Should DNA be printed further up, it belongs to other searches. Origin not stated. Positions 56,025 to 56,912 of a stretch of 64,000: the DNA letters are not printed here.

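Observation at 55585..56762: Bona fide SET-domain lysine methyltransferase next to a standalone ClpP-like peptidase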

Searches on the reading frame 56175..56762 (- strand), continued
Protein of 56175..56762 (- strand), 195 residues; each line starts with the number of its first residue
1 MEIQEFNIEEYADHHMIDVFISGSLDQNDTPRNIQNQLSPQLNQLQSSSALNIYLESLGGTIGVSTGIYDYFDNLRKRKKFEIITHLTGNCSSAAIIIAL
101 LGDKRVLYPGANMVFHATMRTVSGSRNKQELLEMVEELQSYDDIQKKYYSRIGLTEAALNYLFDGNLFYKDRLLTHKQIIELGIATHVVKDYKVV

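Call 29: search_protein_families(library=ncbifam, proteins=[P0122, P0123, P0124, P0125, P0126, P0127, P0128, P0129, P0130], max_evalue=0.001)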
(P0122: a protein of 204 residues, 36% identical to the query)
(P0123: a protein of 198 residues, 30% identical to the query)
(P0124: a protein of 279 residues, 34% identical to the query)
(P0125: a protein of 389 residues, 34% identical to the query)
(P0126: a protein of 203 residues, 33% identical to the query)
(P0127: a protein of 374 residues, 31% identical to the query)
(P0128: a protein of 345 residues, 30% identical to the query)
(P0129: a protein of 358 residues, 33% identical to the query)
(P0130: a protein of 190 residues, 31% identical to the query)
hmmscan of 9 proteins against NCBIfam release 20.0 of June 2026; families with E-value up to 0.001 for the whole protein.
P0122 (204 aa): 6 families
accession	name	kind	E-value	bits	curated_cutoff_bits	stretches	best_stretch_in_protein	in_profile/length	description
NF009205.0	PRK12553.1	subfamily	1.3e-08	34.7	228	1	33-192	41-194/211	ATP-dependent Clp protease proteolytic subunit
NF001368.0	PRK00277.1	subfamily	1.4e-07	31.6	249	1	35-190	38-185/203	ATP-dependent Clp protease proteolytic subunit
TIGR00493.1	clpP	equivalog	3.7e-07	30.1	308.6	1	33-191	31-181/192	ATP-dependent Clp endopeptidase proteolytic subunit ClpP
NF045542.1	Clp_rel_HeadMat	equivalog_domain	4.7e-06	26.6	120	1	54-165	29-132/165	head maturation protease, ClpP-related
NF045540.1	scaf_prot_MCP1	exception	2.8e-05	23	475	1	58-197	29-158/652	ClpP-like prohead protease/major capsid protein fusion protein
NF011090.0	PRK14513.1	equivalog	0.00082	19.3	347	1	42-154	40-147/201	ATP-dependent Clp protease proteolytic subunit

P0123 (198 aa): 2 families
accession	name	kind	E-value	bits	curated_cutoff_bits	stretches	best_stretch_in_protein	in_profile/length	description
NF045542.1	Clp_rel_HeadMat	equivalog_domain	1.2e-07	31.8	120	1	27-189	8-163/165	head maturation protease, ClpP-related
NF045540.1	scaf_prot_MCP1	exception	0.00011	21.1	475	1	46-193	25-162/652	ClpP-like prohead protease/major capsid protein fusion protein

P0124 (279 aa): 11 families
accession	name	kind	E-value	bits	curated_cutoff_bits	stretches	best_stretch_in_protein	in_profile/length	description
NF045540.1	scaf_prot_MCP1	exception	1.5e-35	123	475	1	24-223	14-202/652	ClpP-like prohead protease/major capsid protein fusion protein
NF045542.1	Clp_rel_HeadMat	equivalog_domain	3.5e-33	114.9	120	1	4-174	2-165/165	head maturation protease, ClpP-related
NF009205.0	PRK12553.1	subfamily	5.2e-22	78.5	228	1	33-176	60-203/211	ATP-dependent Clp protease proteolytic subunit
NF001368.0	PRK00277.1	subfamily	1e-18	67.9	249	1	33-177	55-197/203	ATP-dependent Clp protease proteolytic subunit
NF011089.0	PRK14512.1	equivalog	5.1e-16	59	251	1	27-178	45-194/200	ATP-dependent Clp protease proteolytic subunit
TIGR00493.1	clpP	equivalog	2e-14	53.8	308.6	1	31-175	48-190/192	ATP-dependent Clp endopeptidase proteolytic subunit ClpP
NF011091.0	PRK14514.1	equivalog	1.6e-13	50.8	361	1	34-175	78-217/221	ATP-dependent Clp endopeptidase proteolytic subunit ClpP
NF011090.0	PRK14513.1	equivalog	2.5e-12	47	347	1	33-180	50-195/201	ATP-dependent Clp protease proteolytic subunit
NF009203.0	PRK12551.1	equivalog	1.2e-11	44.7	359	1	29-176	44-189/196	ATP-dependent Clp protease proteolytic subunit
TIGR00706.1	SppA_dom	equivalog_domain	5e-06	26.3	155.45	1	6-95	6-86/208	signal peptide peptidase SppA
NF047768.1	Clp_like_SDH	equivalog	0.00024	20.7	250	1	29-95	67-130/260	SDH family Clp fold serine proteinase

P0125 (389 aa): 10 families
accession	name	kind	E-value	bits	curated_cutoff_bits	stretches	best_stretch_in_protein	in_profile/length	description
NF045540.1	scaf_prot_MCP1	exception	2.5e-27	95.9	475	1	29-256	18-199/652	ClpP-like prohead protease/major capsid protein fusion protein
NF045542.1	Clp_rel_HeadMat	equivalog_domain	1.8e-26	93.1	120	1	15-175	7-164/165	head maturation protease, ClpP-related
NF009205.0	PRK12553.1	subfamily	1.8e-15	57.1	228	1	38-179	63-204/211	ATP-dependent Clp protease proteolytic subunit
NF001368.0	PRK00277.1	subfamily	4.4e-14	52.8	249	1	40-181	60-199/203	ATP-dependent Clp protease proteolytic subunit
TIGR00493.1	clpP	equivalog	1.3e-12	47.9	308.6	1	39-174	54-187/192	ATP-dependent Clp endopeptidase proteolytic subunit ClpP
NF009203.0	PRK12551.1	equivalog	4.1e-11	43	359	1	43-175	56-186/196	ATP-dependent Clp protease proteolytic subunit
NF011090.0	PRK14513.1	equivalog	6.4e-11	42.5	347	1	19-183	33-196/201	ATP-dependent Clp protease proteolytic subunit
NF011089.0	PRK14512.1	equivalog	6.6e-09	35.8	251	1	43-177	59-191/200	ATP-dependent Clp protease proteolytic subunit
NF011091.0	PRK14514.1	equivalog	9.7e-07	28.6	361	1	43-176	85-216/221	ATP-dependent Clp endopeptidase proteolytic subunit ClpP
NF009204.0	PRK12552.1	equivalog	7.2e-05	22.3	263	1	44-181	72-216/225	ATP-dependent Clp protease proteolytic subunit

P0126 (203 aa): 11 families
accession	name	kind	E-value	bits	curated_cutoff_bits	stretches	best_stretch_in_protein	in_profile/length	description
NF011089.0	PRK14512.1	equivalog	1.6e-15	57.4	251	1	14-110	28-127/200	ATP-dependent Clp protease proteolytic subunit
NF009205.0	PRK12553.1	subfamily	5.9e-15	55.4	228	1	4-179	29-202/211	ATP-dependent Clp protease proteolytic subunit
NF045540.1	scaf_prot_MCP1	exception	2e-11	43.4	475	1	16-197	3-179/652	ClpP-like prohead protease/major capsid protein fusion protein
NF001368.0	PRK00277.1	subfamily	2.2e-11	44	249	1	27-182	49-198/203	ATP-dependent Clp protease proteolytic subunit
NF045542.1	Clp_rel_HeadMat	equivalog_domain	1.7e-09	37.8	120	1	16-177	2-164/165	head maturation protease, ClpP-related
NF011091.0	PRK14514.1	equivalog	2.3e-08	33.9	361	1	30-110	73-153/221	ATP-dependent Clp endopeptidase proteolytic subunit ClpP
NF009203.0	PRK12551.1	equivalog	2.3e-07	30.7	359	1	40-182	52-191/196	ATP-dependent Clp protease proteolytic subunit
TIGR00493.1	clpP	equivalog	9.4e-07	28.7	308.6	1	28-110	45-126/192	ATP-dependent Clp endopeptidase proteolytic subunit ClpP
NF011090.0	PRK14513.1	equivalog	3.2e-06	27.1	347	1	25-101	42-117/201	ATP-dependent Clp protease proteolytic subunit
NF009204.0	PRK12552.1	equivalog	2.6e-05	23.7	263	1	22-180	48-213/225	ATP-dependent Clp protease proteolytic subunit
NF042431.2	EnCoAhydt_DpgB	equivalog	0.00065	19.7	140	0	73-103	70-100/206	enoyl-CoA-hydratase DpgB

P0127 (374 aa): 12 families
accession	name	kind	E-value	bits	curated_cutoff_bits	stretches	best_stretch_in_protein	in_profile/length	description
NF045542.1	Clp_rel_HeadMat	equivalog_domain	5.6e-39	133.7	120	1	17-185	3-164/165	head maturation protease, ClpP-related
NF045540.1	scaf_prot_MCP1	exception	4.8e-33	114.8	475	1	39-252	19-220/652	ClpP-like prohead protease/major capsid protein fusion protein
NF009205.0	PRK12553.1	subfamily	1.9e-16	60.3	228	1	37-186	51-201/211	ATP-dependent Clp protease proteolytic subunit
NF001368.0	PRK00277.1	subfamily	7.9e-13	48.7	249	1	53-187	63-195/203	ATP-dependent Clp protease proteolytic subunit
NF047768.1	Clp_like_SDH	equivalog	1.9e-09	37.3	250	1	54-112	80-138/260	SDH family Clp fold serine proteinase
NF011090.0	PRK14513.1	equivalog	3.7e-08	33.5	347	1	52-165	57-172/201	ATP-dependent Clp protease proteolytic subunit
NF011089.0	PRK14512.1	equivalog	5.6e-08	32.8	251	1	34-187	39-191/200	ATP-dependent Clp protease proteolytic subunit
TIGR00706.1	SppA_dom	equivalog_domain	9.3e-08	32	155.45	1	17-110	5-91/208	signal peptide peptidase SppA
TIGR00493.1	clpP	equivalog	3.9e-07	30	308.6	1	53-185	58-188/192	ATP-dependent Clp endopeptidase proteolytic subunit ClpP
NF011091.0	PRK14514.1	equivalog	1.1e-06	28.4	361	1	53-186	85-216/221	ATP-dependent Clp endopeptidase proteolytic subunit ClpP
TIGR00705.1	SppA_67K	equivalog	0.0002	19.8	311.45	1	17-108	316-409/590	signal peptide peptidase SppA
NF009203.0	PRK12551.1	equivalog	0.00021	21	359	1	54-184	57-185/196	ATP-dependent Clp protease proteolytic subunit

P0128 (345 aa): 14 families
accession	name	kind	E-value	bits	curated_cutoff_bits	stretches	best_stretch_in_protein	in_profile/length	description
NF045542.1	Clp_rel_HeadMat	equivalog_domain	2.9e-31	108.6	120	1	14-162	17-164/165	head maturation protease, ClpP-related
NF045540.1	scaf_prot_MCP1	exception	1e-30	107.1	475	1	5-265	4-245/652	ClpP-like prohead protease/major capsid protein fusion protein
NF009205.0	PRK12553.1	subfamily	2.3e-15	56.7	228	1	22-166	59-204/211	ATP-dependent Clp protease proteolytic subunit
NF001368.0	PRK00277.1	subfamily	2e-14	53.9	249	1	22-167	54-198/203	ATP-dependent Clp protease proteolytic subunit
NF011089.0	PRK14512.1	equivalog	1.4e-12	47.8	251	1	23-158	51-185/200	ATP-dependent Clp protease proteolytic subunit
TIGR00493.1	clpP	equivalog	6.5e-12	45.6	308.6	1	22-164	49-190/192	ATP-dependent Clp endopeptidase proteolytic subunit ClpP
NF011090.0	PRK14513.1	equivalog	7.2e-11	42.3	347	1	22-168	49-194/201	ATP-dependent Clp protease proteolytic subunit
NF011091.0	PRK14514.1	equivalog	1.8e-09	37.5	361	1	17-164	68-217/221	ATP-dependent Clp endopeptidase proteolytic subunit ClpP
NF009203.0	PRK12551.1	equivalog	7.5e-09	35.6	359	1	22-170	47-194/196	ATP-dependent Clp protease proteolytic subunit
NF009204.0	PRK12552.1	equivalog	7.1e-07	28.9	263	1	8-167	51-215/225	ATP-dependent Clp protease proteolytic subunit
TIGR00706.1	SppA_dom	equivalog_domain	1.7e-05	24.6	155.45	1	32-92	34-93/208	signal peptide peptidase SppA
NF047768.1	Clp_like_SDH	equivalog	6.6e-05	22.5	250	1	27-88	75-133/260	SDH family Clp fold serine proteinase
NF008195.0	PRK10949.1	equivalog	0.00031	19.1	746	1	18-91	355-426/618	signal peptide peptidase SppA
TIGR00705.1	SppA_67K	equivalog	0.00047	18.6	311.45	1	35-91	355-411/590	signal peptide peptidase SppA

P0129 (358 aa): 8 families
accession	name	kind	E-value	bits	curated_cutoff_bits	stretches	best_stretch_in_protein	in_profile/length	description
NF045540.1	scaf_prot_MCP1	exception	6.4e-27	94.5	475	1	11-186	3-176/652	ClpP-like prohead protease/major capsid protein fusion protein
NF045542.1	Clp_rel_HeadMat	equivalog_domain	5.4e-20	72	120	1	12-170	3-165/165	head maturation protease, ClpP-related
NF009205.0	PRK12553.1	subfamily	2.1e-11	43.8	228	1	39-174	68-205/211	ATP-dependent Clp protease proteolytic subunit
NF001368.0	PRK00277.1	subfamily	3e-09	37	249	1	34-173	58-197/203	ATP-dependent Clp protease proteolytic subunit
NF011089.0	PRK14512.1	equivalog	8.3e-09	35.5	251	1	37-172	57-192/200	ATP-dependent Clp protease proteolytic subunit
TIGR00493.1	clpP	equivalog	4.3e-08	33.1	308.6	1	20-163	37-182/192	ATP-dependent Clp endopeptidase proteolytic subunit ClpP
NF011091.0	PRK14514.1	equivalog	3.9e-06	26.6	361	1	38-141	84-187/221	ATP-dependent Clp endopeptidase proteolytic subunit ClpP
NF011090.0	PRK14513.1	equivalog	8e-06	25.8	347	1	39-174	58-193/201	ATP-dependent Clp protease proteolytic subunit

P0130 (190 aa): 11 families
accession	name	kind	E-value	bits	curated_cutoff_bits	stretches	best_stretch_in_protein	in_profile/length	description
NF009205.0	PRK12553.1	subfamily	9.8e-29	100.4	228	1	19-188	33-202/211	ATP-dependent Clp protease proteolytic subunit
NF045540.1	scaf_prot_MCP1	exception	5.9e-28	97.9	475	1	34-188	14-161/652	ClpP-like prohead protease/major capsid protein fusion protein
NF001368.0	PRK00277.1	subfamily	8.2e-28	97.6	249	1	19-188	28-195/203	ATP-dependent Clp protease proteolytic subunit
NF045542.1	Clp_rel_HeadMat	equivalog_domain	5.6e-26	91.5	120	1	28-187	5-165/165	head maturation protease, ClpP-related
TIGR00493.1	clpP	equivalog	9.7e-24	84.2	308.6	1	20-188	24-190/192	ATP-dependent Clp endopeptidase proteolytic subunit ClpP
NF011091.0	PRK14514.1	equivalog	1.7e-22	80.2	361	1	23-188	54-217/221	ATP-dependent Clp endopeptidase proteolytic subunit ClpP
NF011090.0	PRK14513.1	equivalog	4.3e-21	75.7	347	1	20-189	24-191/201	ATP-dependent Clp protease proteolytic subunit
NF011089.0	PRK14512.1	equivalog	7.1e-19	68.3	251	1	10-188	14-191/200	ATP-dependent Clp protease proteolytic subunit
NF009203.0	PRK12551.1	equivalog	4.6e-18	65.7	359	1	22-188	24-188/196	ATP-dependent Clp protease proteolytic subunit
NF009204.0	PRK12552.1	equivalog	2.8e-11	43.2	263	1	37-188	54-212/225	ATP-dependent Clp protease proteolytic subunit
TIGR00706.1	SppA_dom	equivalog_domain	8.3e-09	35.4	155.45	1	25-106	4-86/208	signal peptide peptidase SppA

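Call 50: find_encoding_contigs(protein=P0122, flank=8000, max_places=4)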
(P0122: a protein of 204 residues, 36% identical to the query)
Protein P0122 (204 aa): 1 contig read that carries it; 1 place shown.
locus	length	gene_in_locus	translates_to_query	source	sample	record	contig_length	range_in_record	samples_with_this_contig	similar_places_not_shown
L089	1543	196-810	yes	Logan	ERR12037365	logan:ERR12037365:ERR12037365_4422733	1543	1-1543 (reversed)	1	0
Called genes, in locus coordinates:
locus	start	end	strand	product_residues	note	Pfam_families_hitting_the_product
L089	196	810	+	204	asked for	PF00574:CLP_protease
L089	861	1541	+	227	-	?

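Call 51: search_protein_families(library=pfam, proteins=[L089:861-1541:+], max_evalue=0.01)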
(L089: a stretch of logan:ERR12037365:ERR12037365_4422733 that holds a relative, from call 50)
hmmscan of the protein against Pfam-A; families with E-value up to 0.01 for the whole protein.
L089:861-1541:+ (227 aa): 2 families
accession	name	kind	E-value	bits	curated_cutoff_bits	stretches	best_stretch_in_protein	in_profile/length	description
PF00675.25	Peptidase_M16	-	1.9e-09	38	22.3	1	8-123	5-122/149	Insulinase (Peptidase family M16)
PF05193.26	Peptidase_M16_C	-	0.00055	20.3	23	0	162-198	1-37/181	Peptidase M16 inactive domain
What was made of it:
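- L089 has ClpP-like followed by M16 (calls 50, 51).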

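Call 65: predict_structure(alignment_id=A3)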
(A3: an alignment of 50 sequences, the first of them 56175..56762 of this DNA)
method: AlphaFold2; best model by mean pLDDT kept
length: 195 residues; sequences in the alignment: 50
mean_pLDDT: 91.9   pTM: 0.87
mean pLDDT of the five models: 91.9, 91.4, 90.9, 90.3, 89.9
residues with pLDDT >= 90: 149; 70-90: 39; 50-70: 7; < 50: 0
segments of 3 or more residues with pLDDT < 50: none
pLDDT, mean of each block of 10 residues (from residue 1): 89 89 86 82 87 96 96 95 97 97 97 95 96 96 97 95 74 95 96 74
secondary structure, 60 per line:
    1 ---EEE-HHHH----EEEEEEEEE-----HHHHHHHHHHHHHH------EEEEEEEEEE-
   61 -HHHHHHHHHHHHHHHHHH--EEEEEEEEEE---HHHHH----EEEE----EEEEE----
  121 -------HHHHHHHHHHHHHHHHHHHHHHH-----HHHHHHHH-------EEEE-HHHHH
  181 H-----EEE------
elements in order: E4-6 H8-11 E16-24 H30-43 E50-59 H62-79 E82-91 H95-99 E104-107 E112-116 H128-150 H156-163 E171-174 H176-181 E187-189

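Call 67: fold_search(model_id=the predicted structure, library=pdb)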
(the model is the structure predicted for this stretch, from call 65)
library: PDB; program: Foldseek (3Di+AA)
matches with E <= 10: 1878; with E <= 0.001: 1218
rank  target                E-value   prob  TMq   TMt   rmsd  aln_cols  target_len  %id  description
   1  9uxt_A                5.5e-13  1.00  0.72  0.76   2.9       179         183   21  The Structural Basis of ClpP1 in Pseudomonas plecoglossicida (released 2026-03-18)
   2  4u0g_C                7.6e-13  1.00  0.73  0.73   4.5       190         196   20  Crystal Structure of M. tuberculosis ClpP1P2 bound to ADEP and agonist (released 2014-10-08)
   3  6hwn_F                9.8e-13  1.00  0.72  0.75   3.0       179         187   19  Structure of Thermus thermophilus ClpP in complex with a tripeptide. (released 2019-09-18)
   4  4u0g_A                1.3e-12  1.00  0.74  0.73   4.2       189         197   20  Crystal Structure of M. tuberculosis ClpP1P2 bound to ADEP and agonist (released 2014-10-08)
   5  9if4_J                1.5e-12  1.00  0.73  0.76   7.1       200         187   20  Structure of the Mycobacterium Tuberculosis ClpC1P1P2 complex bound to the activator Bz-Leu-Leu (released 2025-08-27)
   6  9if4_L                2.0e-12  1.00  0.74  0.75   2.8       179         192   21  Structure of the Mycobacterium Tuberculosis ClpC1P1P2 complex bound to the activator Bz-Leu-Leu (released 2025-08-27)
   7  8xn4_A                2.0e-12  1.00  0.70  0.75   4.3       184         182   20  Cryo-EM structure of the ClpP degradation system in Streptomyces hawaiiensis (released 2024-03-27)
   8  4u0g_D                2.1e-12  1.00  0.73  0.73   4.0       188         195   20  Crystal Structure of M. tuberculosis ClpP1P2 bound to ADEP and agonist (released 2014-10-08)
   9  6hwn_E                2.4e-12  1.00  0.72  0.75   3.0       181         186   18  Structure of Thermus thermophilus ClpP in complex with a tripeptide. (released 2019-09-18)
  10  4u0g_B                2.9e-12  1.00  0.73  0.73   3.5       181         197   21  Crystal Structure of M. tuberculosis ClpP1P2 bound to ADEP and agonist (released 2014-10-08)
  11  4u0g_P                3.1e-12  1.00  0.73  0.74   2.8       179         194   21  Crystal Structure of M. tuberculosis ClpP1P2 bound to ADEP and agonist (released 2014-10-08)
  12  6hwn_C                3.1e-12  1.00  0.71  0.73   3.3       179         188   18  Structure of Thermus thermophilus ClpP in complex with a tripeptide. (released 2019-09-18)
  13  8xop_H                3.3e-12  1.00  0.69  0.76   3.1       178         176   19  Cryo-EM structure of ClpP1P2 in complex with ADEP1 from Streptomyces hawaiiensis (released 2024-03-27)
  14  6cfd_T                3.5e-12  1.00  0.71  0.76   2.5       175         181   20  ADEP4 bound to E. faecium ClpP (released 2018-05-16)
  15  3kti_A                3.5e-12  1.00  0.71  0.78   2.6       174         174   18  Structure of ClpP in complex with ADEP1 (released 2010-03-23)
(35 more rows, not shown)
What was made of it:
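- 56175..56762 (-): Standalone ClpP-fold serine peptidase CDS (195 aa; Ser93, His116, Asp171). It is not a canonical ClpP. AF2 pLDDT 91.9, and the Foldseek top hits are ClpP1, ClpP2 and ClpP at TM 0.72-0.75 (calls 65, 67).
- On Pfam CLP_protease superfamily (PF00574, MEROPS S14 fold): AF2 pLDDT is 91.9 and Foldseek TM is 0.72-0.75 to ClpP structures (calls 65, 67).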

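Call 70: search_protein_families(library=padloc, proteins=[window:56175-56762:-], max_evalue=0.01)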
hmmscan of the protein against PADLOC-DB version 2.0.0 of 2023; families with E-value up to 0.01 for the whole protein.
window:56175-56762:- (195 aa): 0 families
